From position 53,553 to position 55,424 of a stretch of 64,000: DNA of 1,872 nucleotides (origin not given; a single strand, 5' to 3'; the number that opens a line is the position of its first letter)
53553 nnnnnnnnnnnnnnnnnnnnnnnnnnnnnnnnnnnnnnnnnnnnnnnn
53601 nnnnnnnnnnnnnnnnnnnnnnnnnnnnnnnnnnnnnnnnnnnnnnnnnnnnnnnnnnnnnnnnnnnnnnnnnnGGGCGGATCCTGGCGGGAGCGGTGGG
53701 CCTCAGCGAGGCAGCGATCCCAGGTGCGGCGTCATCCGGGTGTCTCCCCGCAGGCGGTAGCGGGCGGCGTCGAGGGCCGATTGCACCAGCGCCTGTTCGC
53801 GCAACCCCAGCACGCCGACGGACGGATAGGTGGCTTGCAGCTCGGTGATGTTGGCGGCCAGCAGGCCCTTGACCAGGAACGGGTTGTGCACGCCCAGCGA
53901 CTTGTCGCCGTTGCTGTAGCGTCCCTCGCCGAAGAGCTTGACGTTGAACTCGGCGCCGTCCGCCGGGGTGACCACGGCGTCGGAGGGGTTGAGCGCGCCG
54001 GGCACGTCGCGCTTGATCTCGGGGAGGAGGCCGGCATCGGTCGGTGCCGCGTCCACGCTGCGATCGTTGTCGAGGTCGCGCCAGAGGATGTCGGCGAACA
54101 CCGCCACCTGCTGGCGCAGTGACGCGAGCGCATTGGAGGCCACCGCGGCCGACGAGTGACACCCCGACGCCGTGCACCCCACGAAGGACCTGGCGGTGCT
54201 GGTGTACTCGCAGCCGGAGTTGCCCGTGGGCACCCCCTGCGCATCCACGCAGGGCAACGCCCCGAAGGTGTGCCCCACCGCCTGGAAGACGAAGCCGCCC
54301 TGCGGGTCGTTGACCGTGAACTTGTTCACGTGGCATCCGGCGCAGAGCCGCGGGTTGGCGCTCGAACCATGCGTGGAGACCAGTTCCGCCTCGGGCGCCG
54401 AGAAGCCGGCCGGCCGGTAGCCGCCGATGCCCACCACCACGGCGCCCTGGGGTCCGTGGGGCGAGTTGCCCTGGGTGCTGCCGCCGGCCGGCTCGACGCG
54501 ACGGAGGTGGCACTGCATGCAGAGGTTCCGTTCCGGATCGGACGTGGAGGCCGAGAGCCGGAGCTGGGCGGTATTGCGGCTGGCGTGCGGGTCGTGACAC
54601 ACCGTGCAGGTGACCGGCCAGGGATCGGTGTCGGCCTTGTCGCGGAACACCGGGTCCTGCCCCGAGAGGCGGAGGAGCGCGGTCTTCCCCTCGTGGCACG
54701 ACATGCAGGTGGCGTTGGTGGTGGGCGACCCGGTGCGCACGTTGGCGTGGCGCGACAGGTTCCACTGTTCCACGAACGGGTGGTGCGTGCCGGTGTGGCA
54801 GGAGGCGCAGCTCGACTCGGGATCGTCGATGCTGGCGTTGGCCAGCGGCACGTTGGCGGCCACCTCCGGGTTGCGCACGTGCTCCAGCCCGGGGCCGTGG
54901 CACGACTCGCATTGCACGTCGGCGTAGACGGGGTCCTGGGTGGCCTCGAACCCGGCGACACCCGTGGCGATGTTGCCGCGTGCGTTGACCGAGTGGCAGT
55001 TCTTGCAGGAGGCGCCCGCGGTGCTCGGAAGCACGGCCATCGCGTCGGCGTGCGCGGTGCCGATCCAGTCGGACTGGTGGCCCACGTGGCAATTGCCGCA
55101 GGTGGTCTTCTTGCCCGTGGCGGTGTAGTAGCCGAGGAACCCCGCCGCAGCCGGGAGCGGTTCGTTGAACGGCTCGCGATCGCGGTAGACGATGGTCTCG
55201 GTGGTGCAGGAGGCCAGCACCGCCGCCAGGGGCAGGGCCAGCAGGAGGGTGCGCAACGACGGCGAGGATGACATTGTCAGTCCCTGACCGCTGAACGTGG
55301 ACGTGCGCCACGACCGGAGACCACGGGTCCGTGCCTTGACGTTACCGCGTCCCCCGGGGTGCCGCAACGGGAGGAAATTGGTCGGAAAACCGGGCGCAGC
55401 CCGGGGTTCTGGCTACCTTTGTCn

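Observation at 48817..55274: Four-gene multihaem-cytochrome / beta-barrel operon: candidate self-contained porin-cytochrome electron conduit (about 45 haem sites)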

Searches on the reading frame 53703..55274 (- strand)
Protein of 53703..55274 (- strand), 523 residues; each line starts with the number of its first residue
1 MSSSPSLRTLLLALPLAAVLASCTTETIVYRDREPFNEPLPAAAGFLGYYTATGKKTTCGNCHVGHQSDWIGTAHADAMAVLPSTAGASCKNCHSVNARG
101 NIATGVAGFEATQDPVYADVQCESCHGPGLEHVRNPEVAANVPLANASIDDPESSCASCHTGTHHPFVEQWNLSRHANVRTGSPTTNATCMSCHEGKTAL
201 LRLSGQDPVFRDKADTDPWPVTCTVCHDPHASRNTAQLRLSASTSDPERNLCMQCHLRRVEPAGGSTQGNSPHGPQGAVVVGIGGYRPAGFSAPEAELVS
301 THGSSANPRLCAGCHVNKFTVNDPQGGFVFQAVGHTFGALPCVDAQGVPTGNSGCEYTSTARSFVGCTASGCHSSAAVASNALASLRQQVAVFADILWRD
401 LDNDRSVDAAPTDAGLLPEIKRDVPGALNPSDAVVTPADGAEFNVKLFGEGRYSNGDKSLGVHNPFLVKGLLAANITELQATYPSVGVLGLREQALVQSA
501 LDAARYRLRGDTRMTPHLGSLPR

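Call 4: search_protein_families(library=pfam, proteins=[window:53703-55274:-], max_evalue=0.1)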
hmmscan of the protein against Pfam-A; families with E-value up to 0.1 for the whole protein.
window:53703-55274:- (523 aa): 7 families
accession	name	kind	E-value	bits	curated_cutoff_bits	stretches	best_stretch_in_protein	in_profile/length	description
PF14537.11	Cytochrom_c3_2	-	1.1e-08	35.8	25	2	156-256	9-78/79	Cytochrome c3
PF14522.11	Cytochrome_C7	-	1.1e-08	35.1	24.8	3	151-200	11-54/67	Cytochrome c7 and related cytochrome c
PF09699.15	Paired_CXXCH_1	-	4.8e-08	33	20.6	1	223-256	9-36/41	Doubled CXXCH motif (Paired_CXXCH_1)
PF13435.11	Cytochrome_C554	-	1.4e-06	29.5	20.8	1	58-127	1-84/84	Cytochrome c554 and c-prime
PF13447.11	Multi-haem_cyto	-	0.0073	16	21.9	1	55-179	27-141/269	Seven times multi-haem cytochrome CxxCH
PF03264.19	Cytochrom_NNT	-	0.0079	16.4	24.1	1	153-196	36-74/174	NapC/NirT cytochrome c family, N-terminal region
PF02085.21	Cytochrom_CIII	-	0.0099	16.6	22.9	0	221-260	47-86/101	Class III cytochrome C family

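Call 5: search_protein_families(library=ncbifam, proteins=[window:53703-55274:-], max_evalue=0.1)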
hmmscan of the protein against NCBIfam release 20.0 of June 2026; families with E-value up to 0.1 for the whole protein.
window:53703-55274:- (523 aa): 9 families
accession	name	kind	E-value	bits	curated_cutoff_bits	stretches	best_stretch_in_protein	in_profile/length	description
NF041198.1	UshA_like_PCGU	equivalog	4e-17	62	275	2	57-165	409-513/519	UshA-like (seleno)protein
TIGR03508.1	decahem_SO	subfamily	1.1e-14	54.5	192.2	1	88-262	3-180/258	DmsE family decaheme c-type cytochrome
NF041028.1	decahem_GSU2203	exception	1.4e-14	54.1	325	1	88-262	37-213/317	GSU2203 family decaheme c-type cytochrome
TIGR01905.1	paired_CXXCH_1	subfamily_domain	7.2e-08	32.2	25.2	1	223-256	9-36/41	doubled CXXCH domain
NF040886.1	cyt_C_like_Sec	equivalog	0.00098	17.8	250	2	57-140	46-124/423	multiheme c-type cytochrome (seleno)protein ExtKL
NF043010.1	Cyt554_Nsmonas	equivalog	0.0054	16.1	400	1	56-132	31-121/238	cytochrome c-550 CycA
TIGR03153.1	cytochr_NrfH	equivalog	0.0079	16.3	134.2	0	147-196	23-61/138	cytochrome c nitrite reductase small subunit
NF008659.0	PRK11659.1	equivalog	0.01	15.5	184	0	144-196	37-84/188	cytochrome c nitrite reductase pentaheme subunit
TIGR04315.1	octaheme_Shew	subfamily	0.047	12.7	375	2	151-236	185-259/440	tetrathionate reductase family octaheme c-type cytochrome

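Call 32: search_solved_structures(query=window:53703-55274:-, max_evalue=1, show_alignments=2)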
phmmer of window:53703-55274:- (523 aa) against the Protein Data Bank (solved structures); distinct sequences matched with E-value up to 1: 9.
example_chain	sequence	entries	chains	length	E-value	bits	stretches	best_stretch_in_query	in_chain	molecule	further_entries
6i5b_A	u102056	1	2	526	3.1e-05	26.1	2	162-278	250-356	Uncharacterized protein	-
6r2q_A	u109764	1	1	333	3.3e-05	26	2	87-259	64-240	Cystathionine beta-synthase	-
8rv0_Y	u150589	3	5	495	0.0074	18.2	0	220-328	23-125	Octaheme cytochrome c nitrite reductase | Octaheme nitrite c cytochrome c reductase | Octaheme nitrite reductase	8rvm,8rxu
1bvb_A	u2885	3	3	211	0.01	17.7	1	57-131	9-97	CYTOCHROME C-554 | CYTOCHROME C554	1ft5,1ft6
1fgj_A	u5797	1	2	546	0.031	16.2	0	57-179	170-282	HYDROXYLAMINE OXIDOREDUCTASE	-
4fas_A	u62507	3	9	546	0.042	15.7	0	57-179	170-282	Hydroxylamine oxidoreductase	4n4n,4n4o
6m0p_A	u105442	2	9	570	0.056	15.3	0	57-179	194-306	Aerobic hydroxylamine oxidoreductase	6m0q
2j7a_A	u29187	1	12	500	0.32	12.8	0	188-232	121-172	CYTOCHROME C NITRITE REDUCTASE NRFA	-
2vr0_A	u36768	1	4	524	0.37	12.6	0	188-232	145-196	CYTOCHROME C NITRITE REDUCTASE, CATALYTIC SUBUNIT NFRA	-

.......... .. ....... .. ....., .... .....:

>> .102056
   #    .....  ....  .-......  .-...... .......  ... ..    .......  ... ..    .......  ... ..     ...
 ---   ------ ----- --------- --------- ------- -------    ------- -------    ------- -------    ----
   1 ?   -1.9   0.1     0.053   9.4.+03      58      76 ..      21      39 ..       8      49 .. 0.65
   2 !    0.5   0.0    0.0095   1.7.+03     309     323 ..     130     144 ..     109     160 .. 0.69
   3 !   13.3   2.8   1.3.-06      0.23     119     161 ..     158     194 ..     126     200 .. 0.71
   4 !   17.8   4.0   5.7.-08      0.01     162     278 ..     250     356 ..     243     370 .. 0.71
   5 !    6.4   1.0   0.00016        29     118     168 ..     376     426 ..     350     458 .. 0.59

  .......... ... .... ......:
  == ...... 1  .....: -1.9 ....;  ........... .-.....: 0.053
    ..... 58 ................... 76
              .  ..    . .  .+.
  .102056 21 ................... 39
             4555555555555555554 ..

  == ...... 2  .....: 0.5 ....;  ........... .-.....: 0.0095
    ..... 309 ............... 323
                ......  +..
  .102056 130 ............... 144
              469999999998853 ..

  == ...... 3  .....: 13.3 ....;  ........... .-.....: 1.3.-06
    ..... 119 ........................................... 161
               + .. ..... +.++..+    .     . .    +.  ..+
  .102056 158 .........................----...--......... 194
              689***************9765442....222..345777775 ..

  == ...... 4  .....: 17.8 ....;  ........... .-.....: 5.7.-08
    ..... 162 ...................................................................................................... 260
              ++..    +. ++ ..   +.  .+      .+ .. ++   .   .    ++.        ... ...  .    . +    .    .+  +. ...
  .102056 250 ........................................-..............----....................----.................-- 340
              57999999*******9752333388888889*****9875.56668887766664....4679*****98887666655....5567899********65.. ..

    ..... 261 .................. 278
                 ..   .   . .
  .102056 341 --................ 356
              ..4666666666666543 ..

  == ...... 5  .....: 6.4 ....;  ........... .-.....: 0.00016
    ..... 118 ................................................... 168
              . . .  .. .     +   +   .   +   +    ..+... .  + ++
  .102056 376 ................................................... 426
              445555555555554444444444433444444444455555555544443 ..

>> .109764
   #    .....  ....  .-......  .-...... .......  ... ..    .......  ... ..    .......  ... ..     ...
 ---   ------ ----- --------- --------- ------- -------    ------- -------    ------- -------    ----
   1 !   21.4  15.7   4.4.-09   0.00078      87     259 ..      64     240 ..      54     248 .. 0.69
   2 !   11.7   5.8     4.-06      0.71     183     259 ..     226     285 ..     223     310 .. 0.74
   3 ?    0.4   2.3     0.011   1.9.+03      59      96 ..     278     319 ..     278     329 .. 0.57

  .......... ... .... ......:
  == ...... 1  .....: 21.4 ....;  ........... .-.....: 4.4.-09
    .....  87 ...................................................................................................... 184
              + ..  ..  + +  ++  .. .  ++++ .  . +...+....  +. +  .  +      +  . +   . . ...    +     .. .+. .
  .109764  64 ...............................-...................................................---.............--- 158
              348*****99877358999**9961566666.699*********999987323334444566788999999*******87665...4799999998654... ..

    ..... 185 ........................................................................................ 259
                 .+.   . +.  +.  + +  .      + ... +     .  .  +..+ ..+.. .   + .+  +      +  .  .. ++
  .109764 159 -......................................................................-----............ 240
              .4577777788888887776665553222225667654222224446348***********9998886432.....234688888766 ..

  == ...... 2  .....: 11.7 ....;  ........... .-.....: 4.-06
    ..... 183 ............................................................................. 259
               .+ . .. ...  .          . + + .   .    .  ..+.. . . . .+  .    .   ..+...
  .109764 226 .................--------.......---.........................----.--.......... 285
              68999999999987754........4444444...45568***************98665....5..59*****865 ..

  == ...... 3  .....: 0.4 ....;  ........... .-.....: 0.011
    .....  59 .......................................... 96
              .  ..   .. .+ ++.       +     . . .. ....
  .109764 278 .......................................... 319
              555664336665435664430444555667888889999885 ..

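Call 40: find_homologous_proteins(query=window:53703-55274:-)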
Query window:53703-55274:- (523 aa): 3172 proteins with E <= 0.001 among 8000 candidates; the best 120 are listed.
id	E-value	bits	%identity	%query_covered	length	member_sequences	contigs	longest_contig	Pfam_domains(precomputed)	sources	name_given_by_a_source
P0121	0.0e+0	1203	99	100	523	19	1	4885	PF09699.16,PF14537.12,PF13435.12,PF14522.12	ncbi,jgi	-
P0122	2.8e-290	982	79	100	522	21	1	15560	PF09699.16,PF14537.12,PF13435.12,PF14522.12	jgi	jgi:predicted CXXCH cytochrome family protein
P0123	5.9e-277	938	77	99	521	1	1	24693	PF09699.16,PF14537.12,PF14522.12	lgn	-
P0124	1.2e-275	933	76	100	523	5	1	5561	PF09699.16,PF14537.12,PF13435.12,PF12511.14,PF14522.12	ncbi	-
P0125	1.3e-270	917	76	99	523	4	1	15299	PF09699.16,PF14537.12,PF13435.12,PF14522.12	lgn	-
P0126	1.3e-269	913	75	95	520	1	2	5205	PF09699.16,PF14537.12,PF13435.12,PF14522.12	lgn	-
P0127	1.4e-265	900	74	97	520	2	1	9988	PF09699.16,PF14537.12,PF13435.12,PF14522.12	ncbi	-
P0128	1.1e-264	897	76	94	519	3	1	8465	PF09699.16,PF14537.12,PF13435.12,PF02085.22,PF14522.12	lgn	-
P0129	4.1e-262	889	75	97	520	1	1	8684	PF09699.16,PF14537.12,PF13435.12,PF14522.12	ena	-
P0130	1.7e-260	883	73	99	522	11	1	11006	PF09699.16,PF14537.12,PF13435.12,PF14522.12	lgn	-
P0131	3.8e-253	859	70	100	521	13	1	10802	PF09699.16,PF14537.12,PF13435.12,PF14522.12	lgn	-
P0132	1.9e-247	840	70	98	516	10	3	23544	PF09699.16,PF14537.12,PF14522.12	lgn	-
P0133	6.6e-244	829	70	97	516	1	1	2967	PF09699.16,PF14537.12,PF14522.12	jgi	jgi:predicted CXXCH cytochrome family protein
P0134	3.8e-243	826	71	93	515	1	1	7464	PF09699.16,PF14537.12,PF14522.12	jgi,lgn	jgi:predicted CXXCH cytochrome family protein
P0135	1.1e-242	825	71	93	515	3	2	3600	PF09699.16,PF14537.12,PF13435.12,PF14522.12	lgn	-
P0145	1.4e-173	596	55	89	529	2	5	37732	PF09699.16,PF14537.12,PF13435.12,PF14522.12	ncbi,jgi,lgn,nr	ncbi:MAG: cytochrome c3 family protein [Gemmatimonadota bacterium]|nr:cytochrome c3 family protein [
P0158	2.2e-165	569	53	92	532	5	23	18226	PF09699.16,PF14537.12,PF14522.12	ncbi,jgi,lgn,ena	ncbi:MAG TPA: cytochrome c3 family protein [Gemmatimonadales bacterium]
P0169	2.3e-163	563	53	88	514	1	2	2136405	PF09699.16,PF14537.12,PF13435.12,PF14522.12,PF22113.2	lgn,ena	-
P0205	1.9e-157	543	51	95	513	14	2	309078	PF09699.16,PF13435.12,PF14522.12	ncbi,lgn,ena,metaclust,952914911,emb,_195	metaclust:\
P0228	1.0e-154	534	49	97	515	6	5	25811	PF09699.16,PF14537.12,PF02085.22,PF14522.12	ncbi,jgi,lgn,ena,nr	ncbi:MAG TPA: cytochrome c3 family protein [Gemmatimonadales bacterium]|jgi:predicted CXXCH cytochro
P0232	3.1e-154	533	50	96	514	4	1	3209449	PF09699.16,PF14537.12,PF13435.12,PF14522.12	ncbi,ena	-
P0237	4.5e-154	532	52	88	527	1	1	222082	PF09699.16,PF14537.12,PF13435.12,PF14522.12,PF22113.2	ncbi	-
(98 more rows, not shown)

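Call 54: predict_structure(alignment_id=A2)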
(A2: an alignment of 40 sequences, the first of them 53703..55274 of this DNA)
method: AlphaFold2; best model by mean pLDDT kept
length: 523 residues; sequences in the alignment: 40
mean_pLDDT: 66.8   pTM: 0.67
mean pLDDT of the five models: 66.8, 64.0, 59.9, 59.5, 43.8
residues with pLDDT >= 90: 76; 70-90: 169; 50-70: 151; < 50: 127
segments of 3 or more residues with pLDDT < 50: 1-4, 23-79, 87-112, 114-131, 161-164, 511-523
pLDDT, mean of each block of 10 residues (from residue 1): 54 69 40 35 39 34 43 44 53 41 42 43 41 54 60 57 56 69 65 79 69 73 66 58 75 75 80 76 83 58 58 67 57 65 81 82 79 83 87 95 93 97 92 92 89 65 77 95 93 94 73 41 41
secondary structure, 60 per line:
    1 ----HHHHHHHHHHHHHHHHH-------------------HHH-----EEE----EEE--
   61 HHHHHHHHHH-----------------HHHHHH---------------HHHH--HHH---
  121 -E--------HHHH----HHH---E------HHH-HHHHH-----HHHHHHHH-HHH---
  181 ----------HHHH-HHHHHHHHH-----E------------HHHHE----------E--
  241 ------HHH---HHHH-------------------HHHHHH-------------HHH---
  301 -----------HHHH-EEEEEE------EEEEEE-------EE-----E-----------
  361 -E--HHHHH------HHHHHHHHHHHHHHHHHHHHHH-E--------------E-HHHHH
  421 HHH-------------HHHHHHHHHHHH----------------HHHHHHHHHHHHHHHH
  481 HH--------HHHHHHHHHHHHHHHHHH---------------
elements in order: H5-21 E49-51 E56-58 H61-70 H88-93 H109-112 H131-134 H156-160 H166-173 H191-194 H196-204 H223-226 H253-256 H276-281 H312-315 E317-322 E329-334 H365-369 H376-397 H416-423 H437-448 H465-482 H491-508

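Call 57: fold_search(model_id=the predicted structure, library=pdb)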
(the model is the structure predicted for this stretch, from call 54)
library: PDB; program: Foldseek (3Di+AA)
matches with E <= 10: 19; with E <= 0.001: 0
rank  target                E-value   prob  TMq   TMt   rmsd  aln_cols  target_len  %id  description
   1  3ha4_H                2.4e+00  0.08  0.10  0.29  10.3       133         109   11  Crystal structure of the type one membrane protein MIX1 from Leishmania (released 2010-05-05)
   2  3ha4_E                4.7e+00  0.05  0.11  0.27   9.1       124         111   13  Crystal structure of the type one membrane protein MIX1 from Leishmania (released 2010-05-05)
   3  3ha4_F                5.5e+00  0.06  0.09  0.23   6.9        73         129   12  Crystal structure of the type one membrane protein MIX1 from Leishmania (released 2010-05-05)
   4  1tdt_C                5.8e+00  0.06  0.04  0.08   9.6        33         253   18  THREE-DIMENSIONAL STRUCTURE OF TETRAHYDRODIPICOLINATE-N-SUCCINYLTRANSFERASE (released 1997-06-05)
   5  1r0d_A                6.1e+00  0.06  0.09  0.20   9.0       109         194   11  HIP1R THATCH DOMAIN CORE (released 2004-07-06)
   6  3bxy                  6.5e+00  0.04  0.05  0.08  12.0        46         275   20  Crystal structure of tetrahydrodipicolinate N-succinyltransferase from E. coli (released 2008-01-29)
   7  5z2c_F                6.5e+00  0.02  0.09  0.11  11.4       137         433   15  Crystal structure of ALPK-1 N-terminal domain in complex with ADP-heptose (released 2018-08-22)
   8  3mve_B                7.2e+00  0.01  0.08  0.09  17.2       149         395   14  Crystal structure of a novel pyruvate decarboxylase (released 2011-05-18)
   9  2r31                  7.6e+00  0.01  0.10  0.17  13.1       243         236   13  Crystal structure of atp12p from paracoccus denitrificans (released 2008-03-25)
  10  6ytn_BBB              8.4e+00  0.06  0.09  0.04   8.9        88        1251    9  Magnesium chelatase H subunit (ChlH) E660W variant from Synechocystis sp.PCC6803 (released 2020-12-09)
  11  9az6_F                8.4e+00  0.04  0.12  0.25  12.4       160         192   13  F-actin-Talin(R13-DD) complex (released 2025-02-12)
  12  3wcc_C                8.4e+00  0.03  0.11  0.16  13.5       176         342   11  The complex structure of TcSQS with ligand, E5700 (released 2014-06-18)
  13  3pja_G                8.4e+00  0.01  0.06  0.12   9.7        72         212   14  Crystal structure of human C3PO complex (released 2011-05-11)
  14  8jk9                  8.8e+00  0.05  0.09  0.22   9.1        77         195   12  SP1746 in complex with GDP (released 2024-05-08)
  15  6yt0_A                9.3e+00  0.05  0.09  0.04   9.1        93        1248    6  Magnesium chelatase H subunit (ChlH) E660D variant from Synechocystis sp.PCC6803 (released 2020-12-09)
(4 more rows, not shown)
